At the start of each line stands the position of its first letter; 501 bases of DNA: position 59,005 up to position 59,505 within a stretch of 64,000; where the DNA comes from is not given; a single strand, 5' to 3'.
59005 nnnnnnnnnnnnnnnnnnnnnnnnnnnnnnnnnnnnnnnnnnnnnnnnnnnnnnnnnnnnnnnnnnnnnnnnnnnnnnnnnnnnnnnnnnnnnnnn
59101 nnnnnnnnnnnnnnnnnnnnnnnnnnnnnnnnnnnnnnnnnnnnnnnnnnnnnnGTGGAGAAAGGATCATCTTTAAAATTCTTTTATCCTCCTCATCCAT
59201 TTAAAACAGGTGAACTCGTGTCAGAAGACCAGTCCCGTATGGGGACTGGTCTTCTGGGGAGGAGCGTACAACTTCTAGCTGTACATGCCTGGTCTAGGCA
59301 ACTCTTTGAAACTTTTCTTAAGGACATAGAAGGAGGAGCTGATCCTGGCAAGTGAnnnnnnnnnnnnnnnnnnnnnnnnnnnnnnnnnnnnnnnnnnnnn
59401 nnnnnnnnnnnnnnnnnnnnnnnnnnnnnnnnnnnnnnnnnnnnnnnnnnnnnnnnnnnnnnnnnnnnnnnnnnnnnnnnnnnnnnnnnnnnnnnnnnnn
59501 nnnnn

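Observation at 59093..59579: ORF-poor divergent intergenic region containing a perfect 15-bp hairpin: candidate small RNA or regulatory structure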

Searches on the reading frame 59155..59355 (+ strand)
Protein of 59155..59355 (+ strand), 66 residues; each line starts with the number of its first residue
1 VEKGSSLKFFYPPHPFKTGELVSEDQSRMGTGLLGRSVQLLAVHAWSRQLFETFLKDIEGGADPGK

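Call 11: search_protein_families(library=pfam, proteins=[window:59155-59355:+], max_evalue=0.01)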
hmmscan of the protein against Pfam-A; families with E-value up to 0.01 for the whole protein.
window:59155-59355:+ (66 aa): 0 families

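Call 30: search_protein_representatives(protein=window:59155-59355:+)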
Query: 66 residues. Proteins with E-value up to 0.001 (for the whole library): 3; up to 1e-10: 1; up to 1e-30: 1. The best 3 are listed.
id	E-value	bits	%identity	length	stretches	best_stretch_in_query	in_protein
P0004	2.6e-37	141.1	98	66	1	1-66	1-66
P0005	1.6e-06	44.0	23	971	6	15-49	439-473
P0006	1.8e-05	40.7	-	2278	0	-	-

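Call 32: find_encoding_contigs(protein=P0004, flank=4000, max_places=10)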
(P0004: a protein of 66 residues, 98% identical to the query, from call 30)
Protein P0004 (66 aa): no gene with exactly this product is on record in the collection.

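Call 39: list_cluster_members(proteins=[P0004, window:59155-59355:+, P0003, P0001])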
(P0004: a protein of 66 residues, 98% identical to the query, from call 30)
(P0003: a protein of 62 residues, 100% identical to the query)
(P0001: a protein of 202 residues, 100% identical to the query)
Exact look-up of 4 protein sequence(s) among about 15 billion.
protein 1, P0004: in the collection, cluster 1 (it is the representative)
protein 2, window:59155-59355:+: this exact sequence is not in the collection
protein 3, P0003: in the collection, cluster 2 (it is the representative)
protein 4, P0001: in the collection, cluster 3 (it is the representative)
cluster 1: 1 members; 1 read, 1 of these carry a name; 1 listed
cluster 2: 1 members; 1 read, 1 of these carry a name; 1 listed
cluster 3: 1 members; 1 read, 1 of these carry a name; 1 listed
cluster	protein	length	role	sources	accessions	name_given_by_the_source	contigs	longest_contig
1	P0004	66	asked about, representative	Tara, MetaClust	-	strand:- start:4593 stop:4793 length:201 start_codon:yes stop_codon:yes gene_type:complete | TARA_125_SRF_0.22-0.45_scaffold469386_1_gene656692 "" ""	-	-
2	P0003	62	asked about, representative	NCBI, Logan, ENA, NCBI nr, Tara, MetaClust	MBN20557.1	MAG: hypothetical protein CL678_04645 [Bdellovibrionaceae bacterium] | hypothetical protein [Pseudobdellovibrionaceae bacterium] | strand:- start:4180 stop:4368 length:189 start_codon:yes stop_codon:yes gene_type:complete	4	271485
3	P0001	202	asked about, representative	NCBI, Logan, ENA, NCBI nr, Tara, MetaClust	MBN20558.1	MAG: hypothetical protein CL678_04650 [Bdellovibrionaceae bacterium] | hypothetical protein [Pseudobdellovibrionaceae bacterium] | strand:+ start:4856 stop:5464 length:609 start_codon:yes stop_codon:yes gene_type:complete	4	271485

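Call 45: predict_structure(protein=window:59155-59352:+)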
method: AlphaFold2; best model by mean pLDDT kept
length: 66 residues; sequences in the alignment: 1
mean_pLDDT: 69.2   pTM: 0.33
mean pLDDT of the five models: 69.2, 66.8, 66.0, 65.2, 64.3
residues with pLDDT >= 90: 7; 70-90: 22; 50-70: 35; < 50: 2
segments of 3 or more residues with pLDDT < 50: none
pLDDT, mean of each block of 10 residues (from residue 1): 63 58 54 73 87 87 58
secondary structure, 60 per line:
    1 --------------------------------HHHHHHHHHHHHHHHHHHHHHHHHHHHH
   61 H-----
elements in order: H33-61

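Call 55: search_protein_families(library=ncbifam, proteins=[window:59155-59352:+], max_evalue=1)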
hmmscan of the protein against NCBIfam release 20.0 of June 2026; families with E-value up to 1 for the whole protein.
window:59155-59352:+ (66 aa): 0 families

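Call 56: search_protein_families(library=padloc, proteins=[window:59155-59352:+], max_evalue=1)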
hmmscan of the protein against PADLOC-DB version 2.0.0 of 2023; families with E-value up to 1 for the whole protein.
window:59155-59352:+ (66 aa): 0 families

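Call 57: search_dna_similar(query=window:59155-59352:+, collection=plasmids, mode=protein, max_evalue=1, max_rows=5)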
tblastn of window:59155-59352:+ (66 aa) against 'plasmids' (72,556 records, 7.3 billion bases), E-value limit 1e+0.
No match.

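Call 63: find_related_loci(query=window:59155-59352:+, collection=viral_contigs, flank=3000)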
Query window:59155-59352:+ (66 aa) in viral_contigs; peptide patterns used: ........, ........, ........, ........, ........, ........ (x = any residue, [..] = any of these).
21 stretches matched a pattern; 1 encode a relative of the query (tblastn E <= 1e-3); 1 distinct loci.
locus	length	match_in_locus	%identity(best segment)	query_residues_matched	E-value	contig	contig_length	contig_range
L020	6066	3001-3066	77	26-45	4e-6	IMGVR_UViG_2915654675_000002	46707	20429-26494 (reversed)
